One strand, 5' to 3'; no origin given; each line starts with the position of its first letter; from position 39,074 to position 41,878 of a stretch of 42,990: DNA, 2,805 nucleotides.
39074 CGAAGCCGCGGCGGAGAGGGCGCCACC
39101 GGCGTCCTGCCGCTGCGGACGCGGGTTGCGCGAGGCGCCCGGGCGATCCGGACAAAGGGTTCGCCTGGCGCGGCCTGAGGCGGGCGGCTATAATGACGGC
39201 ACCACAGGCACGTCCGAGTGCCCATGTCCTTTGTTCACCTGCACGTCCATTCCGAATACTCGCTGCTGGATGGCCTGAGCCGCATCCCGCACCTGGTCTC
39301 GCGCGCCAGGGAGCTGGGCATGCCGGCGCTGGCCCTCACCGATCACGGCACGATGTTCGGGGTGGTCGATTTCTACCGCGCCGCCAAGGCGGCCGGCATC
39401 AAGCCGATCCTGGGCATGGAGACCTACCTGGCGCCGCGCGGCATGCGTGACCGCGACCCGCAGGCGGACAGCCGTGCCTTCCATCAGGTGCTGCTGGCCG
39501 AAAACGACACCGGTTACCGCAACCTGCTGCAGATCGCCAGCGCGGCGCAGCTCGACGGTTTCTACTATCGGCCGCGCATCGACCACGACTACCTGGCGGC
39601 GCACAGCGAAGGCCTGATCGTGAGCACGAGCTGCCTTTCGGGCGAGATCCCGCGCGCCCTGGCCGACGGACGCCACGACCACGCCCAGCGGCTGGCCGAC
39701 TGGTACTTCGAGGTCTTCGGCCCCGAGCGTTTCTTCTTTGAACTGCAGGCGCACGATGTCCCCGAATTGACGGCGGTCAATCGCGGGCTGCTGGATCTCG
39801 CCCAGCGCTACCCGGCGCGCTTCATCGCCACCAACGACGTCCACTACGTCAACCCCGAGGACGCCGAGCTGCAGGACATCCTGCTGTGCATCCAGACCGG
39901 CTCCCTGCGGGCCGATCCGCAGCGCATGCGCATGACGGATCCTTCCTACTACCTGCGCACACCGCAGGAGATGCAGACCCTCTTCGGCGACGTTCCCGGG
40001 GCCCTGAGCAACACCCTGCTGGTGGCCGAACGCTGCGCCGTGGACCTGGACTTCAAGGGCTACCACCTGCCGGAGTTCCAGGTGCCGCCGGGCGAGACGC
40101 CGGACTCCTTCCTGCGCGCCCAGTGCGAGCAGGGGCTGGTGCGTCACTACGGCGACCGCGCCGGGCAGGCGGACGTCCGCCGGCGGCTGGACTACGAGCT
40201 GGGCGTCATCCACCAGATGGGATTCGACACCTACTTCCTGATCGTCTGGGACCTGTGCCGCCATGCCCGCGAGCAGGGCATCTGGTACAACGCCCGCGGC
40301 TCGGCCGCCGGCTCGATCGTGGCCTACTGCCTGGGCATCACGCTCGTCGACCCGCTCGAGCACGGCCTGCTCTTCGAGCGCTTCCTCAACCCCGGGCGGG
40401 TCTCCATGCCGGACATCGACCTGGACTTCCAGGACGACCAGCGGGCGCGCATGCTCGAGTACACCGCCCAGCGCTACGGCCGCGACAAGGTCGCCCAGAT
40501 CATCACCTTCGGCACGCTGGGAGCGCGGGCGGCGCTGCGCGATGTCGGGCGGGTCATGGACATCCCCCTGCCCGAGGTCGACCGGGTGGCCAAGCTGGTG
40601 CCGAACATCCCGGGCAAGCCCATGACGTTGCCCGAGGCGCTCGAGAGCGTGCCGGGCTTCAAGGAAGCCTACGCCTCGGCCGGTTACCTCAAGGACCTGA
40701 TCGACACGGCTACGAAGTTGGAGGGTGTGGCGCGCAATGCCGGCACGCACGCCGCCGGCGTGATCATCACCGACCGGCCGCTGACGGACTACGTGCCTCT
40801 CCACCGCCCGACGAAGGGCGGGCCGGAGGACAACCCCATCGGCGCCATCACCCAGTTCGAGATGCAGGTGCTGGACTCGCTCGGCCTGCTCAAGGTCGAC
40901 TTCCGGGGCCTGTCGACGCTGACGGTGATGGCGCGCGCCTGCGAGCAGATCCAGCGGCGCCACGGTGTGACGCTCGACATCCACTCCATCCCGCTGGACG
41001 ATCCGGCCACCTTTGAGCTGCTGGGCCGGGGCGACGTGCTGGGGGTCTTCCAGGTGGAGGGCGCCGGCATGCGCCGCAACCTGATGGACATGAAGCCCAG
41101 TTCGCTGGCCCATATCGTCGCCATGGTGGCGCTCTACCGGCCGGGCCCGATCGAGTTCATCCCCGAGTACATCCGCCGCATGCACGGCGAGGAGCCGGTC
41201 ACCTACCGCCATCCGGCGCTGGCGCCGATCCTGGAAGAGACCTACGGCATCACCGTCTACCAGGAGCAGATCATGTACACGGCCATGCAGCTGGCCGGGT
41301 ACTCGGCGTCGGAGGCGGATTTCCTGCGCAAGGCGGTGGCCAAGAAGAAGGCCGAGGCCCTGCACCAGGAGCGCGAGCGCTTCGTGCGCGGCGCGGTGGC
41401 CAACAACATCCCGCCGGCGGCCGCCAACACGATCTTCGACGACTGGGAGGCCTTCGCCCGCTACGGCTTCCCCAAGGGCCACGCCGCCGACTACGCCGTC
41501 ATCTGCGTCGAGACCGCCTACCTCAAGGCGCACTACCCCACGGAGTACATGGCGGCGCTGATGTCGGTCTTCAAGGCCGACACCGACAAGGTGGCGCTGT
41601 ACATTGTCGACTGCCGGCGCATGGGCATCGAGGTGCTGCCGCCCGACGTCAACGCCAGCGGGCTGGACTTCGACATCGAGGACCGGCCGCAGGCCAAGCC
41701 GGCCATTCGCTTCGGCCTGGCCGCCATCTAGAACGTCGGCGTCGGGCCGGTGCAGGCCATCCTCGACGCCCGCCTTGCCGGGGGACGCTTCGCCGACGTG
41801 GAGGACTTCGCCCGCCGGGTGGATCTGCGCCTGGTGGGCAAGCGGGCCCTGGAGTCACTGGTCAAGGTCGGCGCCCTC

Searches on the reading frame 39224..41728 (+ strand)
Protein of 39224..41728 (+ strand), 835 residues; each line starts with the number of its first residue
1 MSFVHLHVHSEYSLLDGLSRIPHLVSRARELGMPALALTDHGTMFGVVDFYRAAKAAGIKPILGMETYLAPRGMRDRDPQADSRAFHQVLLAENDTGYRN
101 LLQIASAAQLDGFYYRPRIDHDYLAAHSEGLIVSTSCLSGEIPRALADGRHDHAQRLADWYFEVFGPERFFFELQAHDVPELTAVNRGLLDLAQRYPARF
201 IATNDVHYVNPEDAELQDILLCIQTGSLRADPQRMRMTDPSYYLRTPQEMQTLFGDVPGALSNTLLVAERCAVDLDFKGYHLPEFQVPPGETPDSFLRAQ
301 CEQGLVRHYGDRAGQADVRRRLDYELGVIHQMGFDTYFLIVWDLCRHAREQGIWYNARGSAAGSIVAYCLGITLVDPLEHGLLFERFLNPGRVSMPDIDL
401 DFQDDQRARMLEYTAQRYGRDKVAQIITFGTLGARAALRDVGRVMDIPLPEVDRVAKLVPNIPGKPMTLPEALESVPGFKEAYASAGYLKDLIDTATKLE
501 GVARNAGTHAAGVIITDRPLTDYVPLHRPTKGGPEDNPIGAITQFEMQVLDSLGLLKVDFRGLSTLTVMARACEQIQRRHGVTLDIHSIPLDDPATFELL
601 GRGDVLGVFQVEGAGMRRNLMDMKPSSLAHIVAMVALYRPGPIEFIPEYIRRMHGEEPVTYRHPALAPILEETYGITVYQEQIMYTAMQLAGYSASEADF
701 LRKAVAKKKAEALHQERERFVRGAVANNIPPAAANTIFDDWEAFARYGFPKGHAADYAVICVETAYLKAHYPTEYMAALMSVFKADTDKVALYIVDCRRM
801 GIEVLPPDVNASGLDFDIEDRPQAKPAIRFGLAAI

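Call 9: find_encoding_contigs(protein=window:39224-41728:+, flank=10000, max_places=6)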
Protein window:39224-41728:+ (835 aa): no gene with exactly this product is on record in the collection.

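Call 29: search_protein_families(library=pfam, proteins=[window:39224-41728:+], max_evalue=0.001)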
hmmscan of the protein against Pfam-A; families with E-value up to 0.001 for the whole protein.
window:39224-41728:+ (835 aa): 4 families
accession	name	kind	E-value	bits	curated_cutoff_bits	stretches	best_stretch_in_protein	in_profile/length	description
PF07733.18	DNA_pol3_alpha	-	7.1e-91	304.9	23.9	1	296-560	2-258/260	Bacterial DNA polymerase III alpha NTPase domain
PF17657.6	DNA_pol3_finger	-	2.4e-59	199.8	22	1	565-728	1-166/166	Bacterial DNA polymerase III alpha subunit finger domain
PF02811.25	PHP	-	4.9e-57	193.3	26.4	1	5-177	1-164/164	PHP domain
PF14579.12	HHH_6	-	9.3e-06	26.2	25.6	1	801-835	1-30/90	Helix-hairpin-helix motif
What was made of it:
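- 39224..41728 (+): dnaE upstream fragment, 835 codons: PHP, palm/thumb (PDIDLDF at 40409-40429), fingers, and the first third of the (HhH)2 domain. Pfam PF02811, PF07733, PF17657 and PF14579 positions 1-30 (call 29).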

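Call 34: find_homologous_proteins(query=window:39224-41728:+, max_evalue=1e-100)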
Query window:39224-41728:+ (835 aa): 7999 proteins with E <= 1e-100 among 8000 candidates; the best 120 are listed.
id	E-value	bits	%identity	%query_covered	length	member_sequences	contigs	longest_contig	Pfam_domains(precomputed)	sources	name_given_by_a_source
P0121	0.0e+0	1846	96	100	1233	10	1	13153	PF13742.13,PF02811.27,PF14579.13,PF01336.32,PF17657.7,PF07733.19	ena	-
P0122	0.0e+0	1751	91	100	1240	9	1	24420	PF13742.13,PF02811.27,PF14579.13,PF01336.32,PF17657.7,PF07733.19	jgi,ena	-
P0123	0.0e+0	1736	90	100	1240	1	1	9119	PF13742.13,PF02811.27,PF14579.13,PF01336.32,PF17657.7,PF07733.19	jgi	jgi:DNA polymerase-3 subunit alpha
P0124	0.0e+0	1736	90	100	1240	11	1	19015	PF13742.13,PF02811.27,PF14579.13,PF01336.32,PF17657.7,PF07733.19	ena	-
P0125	0.0e+0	1714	89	100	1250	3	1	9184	PF13742.13,PF02811.27,PF14579.13,PF01336.32,PF17657.7,PF07733.19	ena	-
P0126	0.0e+0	1694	87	100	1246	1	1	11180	PF13742.13,PF02811.27,PF14579.13,PF01336.32,PF17657.7,PF07733.19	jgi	jgi:DNA polymerase-3 subunit alpha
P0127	0.0e+0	1694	88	100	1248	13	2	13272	PF13742.13,PF02811.27,PF14579.13,PF01336.32,PF17657.7,PF07733.19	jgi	jgi:DNA polymerase-3 subunit alpha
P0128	0.0e+0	1693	88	100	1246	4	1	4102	PF13742.13,PF02811.27,PF14579.13,PF01336.32,PF17657.7,PF07733.19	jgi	jgi:DNA polymerase-3 subunit alpha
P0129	0.0e+0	1692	87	100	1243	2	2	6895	PF13742.13,PF02811.27,PF14579.13,PF01336.32,PF17657.7,PF07733.19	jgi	jgi:DNA polymerase-3 subunit alpha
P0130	0.0e+0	1672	87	100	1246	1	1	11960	PF13742.13,PF02811.27,PF14579.13,PF01336.32,PF17657.7,PF07733.19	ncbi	-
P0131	0.0e+0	1586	82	100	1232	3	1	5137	PF13742.13,PF02811.27,PF14579.13,PF01336.32,PF17657.7,PF07733.19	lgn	-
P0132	0.0e+0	1545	79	100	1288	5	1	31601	PF02811.27,PF14579.13,PF01336.32,PF17657.7,PF07733.19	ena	-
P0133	0.0e+0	1541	79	100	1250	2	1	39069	PF13742.13,PF02811.27,PF14579.13,PF01336.32,PF17657.7,PF07733.19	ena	-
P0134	0.0e+0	1540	78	100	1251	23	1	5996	PF02811.27,PF14579.13,PF01336.32,PF17657.7,PF07733.19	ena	-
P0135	0.0e+0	1536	80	100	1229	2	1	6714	PF02811.27,PF14579.13,PF01336.32,PF17657.7,PF07733.19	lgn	-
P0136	0.0e+0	1535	79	100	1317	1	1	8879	PF13742.13,PF02811.27,PF14579.13,PF01336.32,PF17657.7,PF07733.19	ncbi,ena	-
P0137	0.0e+0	1532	79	100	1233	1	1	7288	PF02811.27,PF14579.13,PF01336.32,PF17657.7,PF07733.19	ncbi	-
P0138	0.0e+0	1531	78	100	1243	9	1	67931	PF02811.27,PF14579.13,PF01336.32,PF17657.7,PF07733.19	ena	-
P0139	0.0e+0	1530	77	100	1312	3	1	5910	PF02811.27,PF14579.13,PF01336.32,PF17657.7,PF07733.19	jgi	jgi:DNA polymerase-3 subunit alpha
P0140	0.0e+0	1530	78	100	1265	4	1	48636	PF13742.13,PF02811.27,PF14579.13,PF01336.32,PF17657.7,PF07733.19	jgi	jgi:DNA polymerase-3 subunit alpha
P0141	0.0e+0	1527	78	100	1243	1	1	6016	PF02811.27,PF14579.13,PF01336.32,PF17657.7,PF07733.19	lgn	-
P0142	0.0e+0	1527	78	100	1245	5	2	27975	PF02811.27,PF14579.13,PF01336.32,PF17657.7,PF07733.19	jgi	jgi:DNA polymerase-3 subunit alpha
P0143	0.0e+0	1525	77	100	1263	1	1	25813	PF02811.27,PF14579.13,PF01336.32,PF17657.7,PF07733.19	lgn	-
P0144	0.0e+0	1524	78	100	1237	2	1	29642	PF02811.27,PF14579.13,PF01336.32,PF17657.7,PF07733.19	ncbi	ncbi:MAG: DNA polymerase III subunit alpha [Chloroflexota bacterium]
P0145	0.0e+0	1523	77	100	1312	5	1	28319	PF02811.27,PF14579.13,PF01336.32,PF17657.7,PF07733.19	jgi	jgi:DNA polymerase-3 subunit alpha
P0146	0.0e+0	1523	78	100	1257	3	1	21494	PF02811.27,PF14579.13,PF01336.32,PF17657.7,PF07733.19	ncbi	-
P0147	0.0e+0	1520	77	100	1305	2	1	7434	PF02811.27,PF14579.13,PF01336.32,PF17657.7,PF07733.19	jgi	jgi:DNA polymerase-3 subunit alpha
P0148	0.0e+0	1520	77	100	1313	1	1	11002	PF02811.27,PF14579.13,PF01336.32,PF17657.7,PF07733.19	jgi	jgi:DNA polymerase-3 subunit alpha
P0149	0.0e+0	1519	77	100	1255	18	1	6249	PF02811.27,PF14579.13,PF01336.32,PF17657.7,PF07733.19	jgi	-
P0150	0.0e+0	1519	78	100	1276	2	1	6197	PF13742.13,PF02811.27,PF14579.13,PF01336.32,PF17657.7,PF07733.19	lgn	-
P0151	0.0e+0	1518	78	100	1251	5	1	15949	PF02811.27,PF14579.13,PF01336.32,PF17657.7,PF07733.19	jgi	-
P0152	0.0e+0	1515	78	100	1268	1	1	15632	PF13742.13,PF02811.27,PF14579.13,PF01336.32,PF17657.7,PF07733.19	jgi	jgi:DNA polymerase-3 subunit alpha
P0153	0.0e+0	1513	77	100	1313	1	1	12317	PF02811.27,PF14579.13,PF01336.32,PF17657.7,PF07733.19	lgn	-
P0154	0.0e+0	1512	77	100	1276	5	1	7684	PF02811.27,PF14579.13,PF01336.32,PF17657.7,PF07733.19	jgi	-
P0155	0.0e+0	1505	77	100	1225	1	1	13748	PF13742.13,PF02811.27,PF14579.13,PF01336.32,PF17657.7,PF07733.19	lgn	-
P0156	0.0e+0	1504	78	100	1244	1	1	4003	PF13742.13,PF02811.27,PF14579.13,PF01336.32,PF17657.7,PF07733.19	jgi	jgi:DNA polymerase-3 subunit alpha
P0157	0.0e+0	1504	77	100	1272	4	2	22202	PF02811.27,PF14579.13,PF01336.32,PF17657.7,PF07733.19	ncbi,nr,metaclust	ncbi:MAG: DNA polymerase III subunit alpha [Chloroflexi bacterium RBG_13_68_17]|nr:MAG: DNA polymera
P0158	0.0e+0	1502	77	100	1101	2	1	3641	PF02811.27,PF14579.13,PF01336.32,PF17657.7,PF07733.19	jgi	-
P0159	0.0e+0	1501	76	100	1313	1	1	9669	PF13742.13,PF02811.27,PF14579.13,PF01336.32,PF17657.7,PF07733.19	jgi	-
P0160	0.0e+0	1501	77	100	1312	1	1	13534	PF02811.27,PF14579.13,PF01336.32,PF17657.7,PF07733.19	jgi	jgi:DNA polymerase-3 subunit alpha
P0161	0.0e+0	1500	77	100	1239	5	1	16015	PF13742.13,PF02811.27,PF14579.13,PF01336.32,PF17657.7,PF07733.19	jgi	jgi:DNA polymerase III subunit alpha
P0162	0.0e+0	1500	77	100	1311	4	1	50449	PF02811.27,PF14579.13,PF01336.32,PF17657.7,PF07733.19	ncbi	-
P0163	0.0e+0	1498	77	100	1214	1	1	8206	PF13742.13,PF02811.27,PF14579.13,PF01336.32,PF17657.7,PF07733.19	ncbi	-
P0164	0.0e+0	1498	76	100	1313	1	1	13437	PF13742.13,PF02811.27,PF14579.13,PF01336.32,PF17657.7,PF07733.19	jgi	jgi:DNA polymerase-3 subunit alpha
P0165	0.0e+0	1495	77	100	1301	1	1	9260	PF02811.27,PF14579.13,PF01336.32,PF17657.7,PF07733.19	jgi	jgi:DNA polymerase-3 subunit alpha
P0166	0.0e+0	1494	77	100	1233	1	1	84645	PF02811.27,PF14579.13,PF01336.32,PF17657.7,PF07733.19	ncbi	-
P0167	0.0e+0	1494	76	100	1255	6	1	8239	PF02811.27,PF14579.13,PF01336.32,PF17657.7,PF07733.19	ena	-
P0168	0.0e+0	1493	77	100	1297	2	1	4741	PF13742.13,PF02811.27,PF14579.13,PF01336.32,PF17657.7,PF07733.19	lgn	-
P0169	0.0e+0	1492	77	100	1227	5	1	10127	PF02811.27,PF14579.13,PF01336.32,PF17657.7,PF07733.19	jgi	-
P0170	0.0e+0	1491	78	100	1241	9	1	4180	PF13742.13,PF02811.27,PF14579.13,PF01336.32,PF17657.7,PF07733.19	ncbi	-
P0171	0.0e+0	1491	75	100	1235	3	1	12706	PF02811.27,PF14579.13,PF01336.32,PF17657.7,PF07733.19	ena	-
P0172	0.0e+0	1490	77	100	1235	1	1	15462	PF02811.27,PF14579.13,PF01336.32,PF17657.7,PF07733.19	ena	-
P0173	0.0e+0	1490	78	100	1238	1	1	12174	PF13742.13,PF02811.27,PF14579.13,PF01336.32,PF17657.7,PF07733.19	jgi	jgi:DNA polymerase-3 subunit alpha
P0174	0.0e+0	1488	75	100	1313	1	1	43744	PF13742.13,PF02811.27,PF14579.13,PF01336.32,PF17657.7,PF07733.19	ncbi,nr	ncbi:MAG: DNA polymerase III subunit alpha [Chloroflexi bacterium RBG_16_48_8]|nr:MAG: DNA polymeras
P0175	0.0e+0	1488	76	100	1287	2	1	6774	PF02811.27,PF14579.13,PF01336.32,PF17657.7,PF07733.19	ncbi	-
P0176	0.0e+0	1488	77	100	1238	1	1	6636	PF13742.13,PF02811.27,PF14579.13,PF01336.32,PF17657.7,PF07733.19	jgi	jgi:DNA polymerase-3 subunit alpha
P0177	0.0e+0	1488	76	100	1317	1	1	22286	PF02811.27,PF14579.13,PF01336.32,PF17657.7,PF07733.19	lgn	-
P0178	0.0e+0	1487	76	100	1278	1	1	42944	PF02811.27,PF14579.13,PF01336.32,PF17657.7,PF07733.19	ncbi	-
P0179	0.0e+0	1486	76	100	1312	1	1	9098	PF02811.27,PF14579.13,PF01336.32,PF17657.7,PF07733.19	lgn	-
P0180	0.0e+0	1484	77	100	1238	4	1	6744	PF13742.13,PF02811.27,PF14579.13,PF01336.32,PF17657.7,PF07733.19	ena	-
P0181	0.0e+0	1484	75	100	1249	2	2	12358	PF02811.27,PF14579.13,PF01336.32,PF17657.7,PF07733.19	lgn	-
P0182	0.0e+0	1483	76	100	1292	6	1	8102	PF13742.13,PF02811.27,PF14579.13,PF01336.32,PF17657.7,PF07733.19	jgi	jgi:DNA polymerase-3 subunit alpha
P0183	0.0e+0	1482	77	100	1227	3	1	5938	PF02811.27,PF14579.13,PF01336.32,PF17657.7,PF07733.19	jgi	jgi:DNA polymerase-3 subunit alpha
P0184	0.0e+0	1482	77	100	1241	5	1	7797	PF13742.13,PF02811.27,PF14579.13,PF01336.32,PF17657.7,PF07733.19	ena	-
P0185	0.0e+0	1482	76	100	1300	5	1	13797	PF02811.27,PF14579.13,PF01336.32,PF17657.7,PF07733.19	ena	-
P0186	0.0e+0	1482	75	100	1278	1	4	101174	PF02811.27,PF14579.13,PF01336.32,PF17657.7,PF07733.19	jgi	jgi:DNA polymerase-3 subunit alpha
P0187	0.0e+0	1479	76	100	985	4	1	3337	PF02811.27,PF14579.13,PF17657.7,PF07733.19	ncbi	ncbi:MAG TPA: DNA polymerase III subunit alpha, partial [Anaerolineales bacterium]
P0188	0.0e+0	1477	75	100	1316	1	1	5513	PF13742.13,PF02811.27,PF14579.13,PF01336.32,PF17657.7,PF07733.19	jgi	jgi:DNA polymerase III subunit alpha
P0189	0.0e+0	1476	76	100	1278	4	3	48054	PF13742.13,PF02811.27,PF14579.13,PF01336.32,PF17657.7,PF07733.19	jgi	jgi:DNA polymerase-3 subunit alpha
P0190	0.0e+0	1476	75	100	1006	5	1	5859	PF02811.27,PF14579.13,PF17657.7,PF07733.19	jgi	jgi:DNA polymerase-3 subunit alpha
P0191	0.0e+0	1476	75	100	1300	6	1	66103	PF02811.27,PF14579.13,PF01336.32,PF17657.7,PF07733.19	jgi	jgi:DNA polymerase-3 subunit alpha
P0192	0.0e+0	1476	76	100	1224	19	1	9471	PF13742.13,PF02811.27,PF14579.13,PF01336.32,PF17657.7,PF07733.19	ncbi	-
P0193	0.0e+0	1476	75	100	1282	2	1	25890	PF02811.27,PF14579.13,PF01336.32,PF17657.7,PF07733.19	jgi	-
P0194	0.0e+0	1475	75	100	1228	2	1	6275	PF02811.27,PF14579.13,PF01336.32,PF17657.7,PF07733.19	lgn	-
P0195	0.0e+0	1475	75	100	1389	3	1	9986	PF13742.13,PF02811.27,PF14579.13,PF01336.32,PF17657.7,PF07733.19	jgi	jgi:DNA polymerase-3 subunit alpha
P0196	0.0e+0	1475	77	100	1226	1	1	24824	PF13742.13,PF02811.27,PF14579.13,PF01336.32,PF17657.7,PF07733.19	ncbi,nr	ncbi:MAG TPA: DNA polymerase III subunit alpha [Anaerolineales bacterium]|nr:DNA polymerase III subu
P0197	0.0e+0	1474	76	100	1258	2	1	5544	PF13742.13,PF02811.27,PF14579.13,PF01336.32,PF17657.7,PF07733.19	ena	-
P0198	0.0e+0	1473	75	100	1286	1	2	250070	PF13742.13,PF02811.27,PF14579.13,PF01336.32,PF17657.7,PF07733.19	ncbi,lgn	-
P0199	0.0e+0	1473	79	96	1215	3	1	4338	PF13742.13,PF02811.27,PF14579.13,PF01336.32,PF17657.7,PF07733.19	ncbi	-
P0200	0.0e+0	1471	76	100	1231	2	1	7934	PF02811.27,PF14579.13,PF01336.32,PF17657.7,PF07733.19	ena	-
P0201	0.0e+0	1470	75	100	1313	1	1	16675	PF02811.27,PF14579.13,PF01336.32,PF17657.7,PF07733.19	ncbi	-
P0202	0.0e+0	1470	75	100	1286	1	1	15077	PF02811.27,PF14579.13,PF01336.32,PF17657.7,PF07733.19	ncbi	ncbi:MAG: DNA polymerase III subunit alpha [Anaerolineales bacterium]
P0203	0.0e+0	1470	75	100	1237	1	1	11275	PF13742.13,PF02811.27,PF14579.13,PF01336.32,PF17657.7,PF07733.19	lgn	-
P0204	0.0e+0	1470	75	100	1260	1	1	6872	PF02811.27,PF14579.13,PF01336.32,PF17657.7,PF07733.19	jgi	jgi:DNA polymerase-3 subunit alpha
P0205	0.0e+0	1469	74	100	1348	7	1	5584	PF02811.27,PF14579.13,PF01336.32,PF17657.7,PF07733.19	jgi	-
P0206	0.0e+0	1469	75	100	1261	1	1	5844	PF02811.27,PF14579.13,PF01336.32,PF17657.7,PF07733.19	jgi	jgi:DNA polymerase-3 subunit alpha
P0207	0.0e+0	1469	75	100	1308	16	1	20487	PF02811.27,PF14579.13,PF01336.32,PF17657.7,PF07733.19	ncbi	-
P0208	0.0e+0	1468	75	100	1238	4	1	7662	PF13742.13,PF02811.27,PF14579.13,PF01336.32,PF17657.7,PF07733.19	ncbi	-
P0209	0.0e+0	1468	75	100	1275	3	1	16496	PF13742.13,PF02811.27,PF14579.13,PF01336.32,PF17657.7,PF07733.19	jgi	jgi:DNA polymerase-3 subunit alpha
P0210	0.0e+0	1467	76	100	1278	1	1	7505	PF13742.13,PF02811.27,PF14579.13,PF01336.32,PF17657.7,PF07733.19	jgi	jgi:DNA polymerase-3 subunit alpha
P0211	0.0e+0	1466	74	100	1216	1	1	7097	PF02811.27,PF14579.13,PF01336.32,PF17657.7,PF07733.19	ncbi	ncbi:MAG: DNA polymerase III subunit alpha, partial [Anaerolineales bacterium]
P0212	0.0e+0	1466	75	100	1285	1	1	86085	PF13742.13,PF02811.27,PF14579.13,PF01336.32,PF17657.7,PF07733.19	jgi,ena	-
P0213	0.0e+0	1465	75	100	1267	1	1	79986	PF02811.27,PF14579.13,PF01336.32,PF17657.7,PF07733.19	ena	-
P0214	0.0e+0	1465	76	100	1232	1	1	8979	PF02811.27,PF14579.13,PF01336.32,PF17657.7,PF07733.19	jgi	jgi:DNA polymerase-3 subunit alpha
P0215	0.0e+0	1464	75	100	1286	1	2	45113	PF13742.13,PF02811.27,PF14579.13,PF01336.32,PF17657.7,PF07733.19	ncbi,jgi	-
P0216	0.0e+0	1464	74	100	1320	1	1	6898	PF02811.27,PF14579.13,PF01336.32,PF17657.7,PF07733.19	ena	-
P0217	0.0e+0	1463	75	100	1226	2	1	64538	PF02811.27,PF14579.13,PF01336.32,PF17657.7,PF07733.19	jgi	jgi:DNA polymerase-3 subunit alpha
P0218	0.0e+0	1463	75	100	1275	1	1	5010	PF02811.27,PF14579.13,PF01336.32,PF17657.7,PF07733.19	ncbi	-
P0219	0.0e+0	1463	75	100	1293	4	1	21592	PF13742.13,PF02811.27,PF14579.13,PF01336.32,PF17657.7,PF07733.19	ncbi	-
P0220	0.0e+0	1463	74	100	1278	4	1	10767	PF02811.27,PF14579.13,PF01336.32,PF17657.7,PF07733.19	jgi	jgi:DNA polymerase-3 subunit alpha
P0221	0.0e+0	1463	75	100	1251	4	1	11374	PF02811.27,PF14579.13,PF01336.32,PF17657.7,PF07733.19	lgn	-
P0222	0.0e+0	1462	75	100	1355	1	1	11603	PF02811.27,PF14579.13,PF01336.32,PF17657.7,PF07733.19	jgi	-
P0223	0.0e+0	1461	75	100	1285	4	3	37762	PF02811.27,PF14579.13,PF01336.32,PF17657.7,PF07733.19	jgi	jgi:DNA polymerase-3 subunit alpha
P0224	0.0e+0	1461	75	100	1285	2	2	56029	PF13742.13,PF02811.27,PF14579.13,PF01336.32,PF17657.7,PF07733.19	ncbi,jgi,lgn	-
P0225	0.0e+0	1461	74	100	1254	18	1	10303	PF02811.27,PF14579.13,PF01336.32,PF17657.7,PF07733.19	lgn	-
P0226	0.0e+0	1461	75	100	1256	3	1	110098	PF02811.27,PF14579.13,PF01336.32,PF17657.7,PF07733.19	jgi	jgi:DNA polymerase-3 subunit alpha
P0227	0.0e+0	1460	75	100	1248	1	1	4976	PF02811.27,PF14579.13,PF01336.32,PF17657.7,PF07733.19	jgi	jgi:DNA polymerase-3 subunit alpha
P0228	0.0e+0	1460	75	100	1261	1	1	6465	PF02811.27,PF14579.13,PF01336.32,PF17657.7,PF07733.19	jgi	jgi:DNA polymerase-3 subunit alpha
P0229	0.0e+0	1459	74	100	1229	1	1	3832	PF13742.13,PF02811.27,PF14579.13,PF01336.32,PF17657.7,PF07733.19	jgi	jgi:DNA polymerase-3 subunit alpha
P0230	0.0e+0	1459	75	100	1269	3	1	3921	PF02811.27,PF14579.13,PF01336.32,PF17657.7,PF07733.19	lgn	-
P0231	0.0e+0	1459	74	100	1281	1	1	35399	PF13742.13,PF02811.27,PF14579.13,PF01336.32,PF17657.7,PF07733.19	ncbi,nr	ncbi:MAG: DNA polymerase III subunit alpha [Chloroflexi bacterium]|nr:DNA polymerase III subunit alp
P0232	0.0e+0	1459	75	100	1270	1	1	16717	PF02811.27,PF14579.13,PF01336.32,PF17657.7,PF07733.19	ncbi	-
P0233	0.0e+0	1458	75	100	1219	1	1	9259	PF13742.13,PF02811.27,PF14579.13,PF01336.32,PF17657.7,PF07733.19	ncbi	-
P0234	0.0e+0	1456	74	100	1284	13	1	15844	PF02811.27,PF14579.13,PF01336.32,PF17657.7,PF07733.19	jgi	-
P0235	0.0e+0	1456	75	100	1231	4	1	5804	PF02811.27,PF14579.13,PF01336.32,PF17657.7,PF07733.19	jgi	jgi:DNA polymerase III subunit alpha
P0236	0.0e+0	1456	74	100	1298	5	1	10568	PF02811.27,PF14579.13,PF01336.32,PF17657.7,PF07733.19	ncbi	ncbi:MAG: DNA polymerase III subunit alpha [Anaerolineales bacterium]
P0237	0.0e+0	1456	74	100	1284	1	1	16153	PF02811.27,PF14579.13,PF01336.32,PF17657.7,PF07733.19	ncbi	-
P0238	0.0e+0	1455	76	99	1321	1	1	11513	PF02811.27,PF14579.13,PF01336.32,PF17657.7,PF07733.19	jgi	jgi:DNA polymerase-3 subunit alpha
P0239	0.0e+0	1455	75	100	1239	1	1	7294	PF02811.27,PF14579.13,PF01336.32,PF17657.7,PF07733.19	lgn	-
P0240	0.0e+0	1454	74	100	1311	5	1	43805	PF02811.27,PF14579.13,PF01336.32,PF17657.7,PF07733.19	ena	-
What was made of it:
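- Tried and rejected: Call 34, with a longer query, returned full-length proteins of 1214-1389 aa. The truncation is a length effect of the hit list combined with short contigs.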

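Call 35: list_cluster_members(proteins=[P0121])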
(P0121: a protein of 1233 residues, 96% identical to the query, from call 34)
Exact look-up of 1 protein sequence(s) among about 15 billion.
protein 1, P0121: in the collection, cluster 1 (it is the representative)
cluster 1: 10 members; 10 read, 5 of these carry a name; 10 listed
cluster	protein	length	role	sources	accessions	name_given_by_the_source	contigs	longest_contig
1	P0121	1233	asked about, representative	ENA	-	-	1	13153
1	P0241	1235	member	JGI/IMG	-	DNA polymerase-3 subunit alpha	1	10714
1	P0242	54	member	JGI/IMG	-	hypothetical protein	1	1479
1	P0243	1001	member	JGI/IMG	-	DNA polymerase-3 subunit alpha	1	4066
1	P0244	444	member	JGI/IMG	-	DNA polymerase-3 subunit alpha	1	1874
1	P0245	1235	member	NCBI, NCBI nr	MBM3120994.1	MAG: DNA polymerase III subunit alpha [Chloroflexi bacterium] | DNA polymerase III subunit alpha [Chloroflexota bacterium]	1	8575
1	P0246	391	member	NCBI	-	-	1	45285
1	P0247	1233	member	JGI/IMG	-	-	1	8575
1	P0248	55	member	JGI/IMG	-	-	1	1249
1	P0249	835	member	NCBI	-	-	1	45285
